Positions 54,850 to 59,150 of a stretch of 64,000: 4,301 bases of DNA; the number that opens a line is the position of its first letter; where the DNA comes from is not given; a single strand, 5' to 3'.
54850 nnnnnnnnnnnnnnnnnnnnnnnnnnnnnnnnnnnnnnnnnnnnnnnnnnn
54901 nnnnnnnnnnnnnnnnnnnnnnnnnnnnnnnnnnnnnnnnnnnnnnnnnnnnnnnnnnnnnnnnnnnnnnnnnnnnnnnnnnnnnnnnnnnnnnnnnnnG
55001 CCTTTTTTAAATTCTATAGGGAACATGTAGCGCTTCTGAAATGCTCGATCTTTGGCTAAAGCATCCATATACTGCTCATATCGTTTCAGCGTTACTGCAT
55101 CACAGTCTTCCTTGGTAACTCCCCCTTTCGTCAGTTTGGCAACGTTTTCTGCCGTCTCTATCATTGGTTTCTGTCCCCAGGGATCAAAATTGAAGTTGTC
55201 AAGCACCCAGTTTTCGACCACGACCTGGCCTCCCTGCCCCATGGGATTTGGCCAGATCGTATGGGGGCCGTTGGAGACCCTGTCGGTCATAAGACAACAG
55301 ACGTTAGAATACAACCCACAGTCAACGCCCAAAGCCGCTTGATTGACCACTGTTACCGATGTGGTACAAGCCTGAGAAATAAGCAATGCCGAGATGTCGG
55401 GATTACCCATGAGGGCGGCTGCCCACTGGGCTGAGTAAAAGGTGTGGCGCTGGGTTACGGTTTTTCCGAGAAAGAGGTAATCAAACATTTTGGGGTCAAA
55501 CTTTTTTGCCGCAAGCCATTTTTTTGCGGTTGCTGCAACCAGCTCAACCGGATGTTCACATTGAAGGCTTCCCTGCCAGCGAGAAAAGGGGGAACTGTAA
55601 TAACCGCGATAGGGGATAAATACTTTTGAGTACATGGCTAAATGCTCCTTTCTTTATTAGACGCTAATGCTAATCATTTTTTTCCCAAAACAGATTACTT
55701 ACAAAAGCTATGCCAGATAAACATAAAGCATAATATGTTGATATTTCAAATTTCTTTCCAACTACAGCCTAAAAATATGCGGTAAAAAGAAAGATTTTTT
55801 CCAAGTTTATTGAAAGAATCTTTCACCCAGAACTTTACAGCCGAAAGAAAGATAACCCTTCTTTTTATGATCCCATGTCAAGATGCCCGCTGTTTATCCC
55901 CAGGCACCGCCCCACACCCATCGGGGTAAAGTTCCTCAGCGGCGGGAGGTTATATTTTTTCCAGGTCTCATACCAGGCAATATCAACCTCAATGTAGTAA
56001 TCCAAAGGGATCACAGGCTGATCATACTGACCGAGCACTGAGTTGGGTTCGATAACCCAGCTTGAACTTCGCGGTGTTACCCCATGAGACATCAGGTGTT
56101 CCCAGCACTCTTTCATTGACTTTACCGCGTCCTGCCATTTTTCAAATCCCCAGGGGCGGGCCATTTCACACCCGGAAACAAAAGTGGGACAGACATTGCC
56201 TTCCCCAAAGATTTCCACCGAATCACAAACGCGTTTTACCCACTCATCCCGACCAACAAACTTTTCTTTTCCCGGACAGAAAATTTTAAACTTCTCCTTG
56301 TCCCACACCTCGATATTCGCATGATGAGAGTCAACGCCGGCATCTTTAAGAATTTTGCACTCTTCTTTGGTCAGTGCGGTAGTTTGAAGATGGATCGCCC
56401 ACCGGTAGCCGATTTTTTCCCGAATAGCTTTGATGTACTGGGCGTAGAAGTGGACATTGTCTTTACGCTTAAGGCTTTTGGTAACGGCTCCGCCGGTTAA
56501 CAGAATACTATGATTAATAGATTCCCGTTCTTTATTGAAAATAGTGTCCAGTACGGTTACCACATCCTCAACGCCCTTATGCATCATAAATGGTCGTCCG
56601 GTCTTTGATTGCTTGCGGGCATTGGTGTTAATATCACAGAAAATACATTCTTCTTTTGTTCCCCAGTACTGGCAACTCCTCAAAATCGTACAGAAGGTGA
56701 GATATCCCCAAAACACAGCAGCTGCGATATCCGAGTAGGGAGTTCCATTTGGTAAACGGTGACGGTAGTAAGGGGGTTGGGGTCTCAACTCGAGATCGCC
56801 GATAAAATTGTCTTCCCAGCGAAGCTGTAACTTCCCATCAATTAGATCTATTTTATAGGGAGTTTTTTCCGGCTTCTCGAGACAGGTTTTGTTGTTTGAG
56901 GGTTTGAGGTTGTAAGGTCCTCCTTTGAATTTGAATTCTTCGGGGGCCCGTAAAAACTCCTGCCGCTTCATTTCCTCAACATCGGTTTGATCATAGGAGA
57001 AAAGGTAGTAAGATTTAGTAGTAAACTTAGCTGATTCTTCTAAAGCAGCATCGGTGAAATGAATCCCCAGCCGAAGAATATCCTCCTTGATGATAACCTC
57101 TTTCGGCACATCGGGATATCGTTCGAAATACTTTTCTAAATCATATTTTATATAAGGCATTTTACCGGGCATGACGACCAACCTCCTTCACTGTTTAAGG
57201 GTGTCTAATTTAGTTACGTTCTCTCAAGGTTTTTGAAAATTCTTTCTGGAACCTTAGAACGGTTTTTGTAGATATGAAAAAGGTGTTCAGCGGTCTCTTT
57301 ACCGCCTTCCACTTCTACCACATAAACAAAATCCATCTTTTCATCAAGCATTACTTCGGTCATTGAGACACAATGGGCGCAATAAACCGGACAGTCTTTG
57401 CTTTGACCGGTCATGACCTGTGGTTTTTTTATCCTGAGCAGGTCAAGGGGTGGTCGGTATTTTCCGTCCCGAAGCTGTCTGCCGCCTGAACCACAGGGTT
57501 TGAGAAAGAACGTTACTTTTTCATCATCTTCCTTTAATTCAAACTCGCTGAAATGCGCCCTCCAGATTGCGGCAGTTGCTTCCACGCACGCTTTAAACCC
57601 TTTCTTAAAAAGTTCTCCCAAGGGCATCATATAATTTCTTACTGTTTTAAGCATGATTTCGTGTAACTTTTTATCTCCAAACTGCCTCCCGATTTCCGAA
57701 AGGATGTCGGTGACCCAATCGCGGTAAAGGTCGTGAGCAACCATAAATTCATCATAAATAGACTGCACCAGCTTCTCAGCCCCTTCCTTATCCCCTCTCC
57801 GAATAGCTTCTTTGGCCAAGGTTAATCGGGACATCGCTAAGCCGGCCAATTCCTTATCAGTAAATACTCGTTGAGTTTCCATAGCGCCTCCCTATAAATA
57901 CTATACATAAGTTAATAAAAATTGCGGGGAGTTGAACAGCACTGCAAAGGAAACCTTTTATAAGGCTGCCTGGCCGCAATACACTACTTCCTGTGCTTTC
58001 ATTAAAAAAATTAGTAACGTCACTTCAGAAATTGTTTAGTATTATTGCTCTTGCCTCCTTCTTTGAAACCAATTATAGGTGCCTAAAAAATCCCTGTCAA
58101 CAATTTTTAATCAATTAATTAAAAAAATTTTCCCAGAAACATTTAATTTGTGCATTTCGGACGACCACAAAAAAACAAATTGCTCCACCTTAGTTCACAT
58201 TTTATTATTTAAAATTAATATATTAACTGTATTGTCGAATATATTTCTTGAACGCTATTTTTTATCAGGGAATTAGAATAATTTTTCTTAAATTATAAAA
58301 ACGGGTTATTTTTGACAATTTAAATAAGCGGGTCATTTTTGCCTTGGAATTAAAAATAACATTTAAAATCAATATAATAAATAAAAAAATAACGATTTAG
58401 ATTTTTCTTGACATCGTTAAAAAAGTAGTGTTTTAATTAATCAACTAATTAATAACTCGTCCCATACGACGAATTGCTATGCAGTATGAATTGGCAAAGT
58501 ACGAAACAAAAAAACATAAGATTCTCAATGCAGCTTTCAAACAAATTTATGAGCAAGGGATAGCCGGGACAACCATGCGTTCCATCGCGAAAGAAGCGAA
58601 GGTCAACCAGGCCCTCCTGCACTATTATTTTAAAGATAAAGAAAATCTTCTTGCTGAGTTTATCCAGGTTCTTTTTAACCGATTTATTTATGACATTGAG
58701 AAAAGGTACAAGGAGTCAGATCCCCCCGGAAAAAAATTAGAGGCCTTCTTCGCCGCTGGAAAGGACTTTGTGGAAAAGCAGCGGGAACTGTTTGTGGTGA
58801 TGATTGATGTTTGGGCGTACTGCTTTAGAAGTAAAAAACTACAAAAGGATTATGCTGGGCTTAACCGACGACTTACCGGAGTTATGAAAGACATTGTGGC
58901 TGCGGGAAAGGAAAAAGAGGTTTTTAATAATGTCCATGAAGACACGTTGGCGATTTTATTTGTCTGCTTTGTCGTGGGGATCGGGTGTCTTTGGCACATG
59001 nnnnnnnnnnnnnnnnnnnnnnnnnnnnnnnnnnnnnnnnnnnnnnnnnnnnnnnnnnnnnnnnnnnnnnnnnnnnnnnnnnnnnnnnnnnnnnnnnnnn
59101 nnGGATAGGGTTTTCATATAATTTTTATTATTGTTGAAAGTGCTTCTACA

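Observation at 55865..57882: Uncharacterised gene pair heading the catabolic operon: radical-SAM-like protein with Cx5Cx8Cx2C plus a 222-aa partner bearing CxxxCxxC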

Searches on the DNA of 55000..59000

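Call 11: search_rna_families(source=window, start=55000, end=59000, threshold=evalue, max_evalue=1)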
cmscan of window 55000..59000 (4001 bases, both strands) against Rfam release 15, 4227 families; matches with E-value up to 1: 0.
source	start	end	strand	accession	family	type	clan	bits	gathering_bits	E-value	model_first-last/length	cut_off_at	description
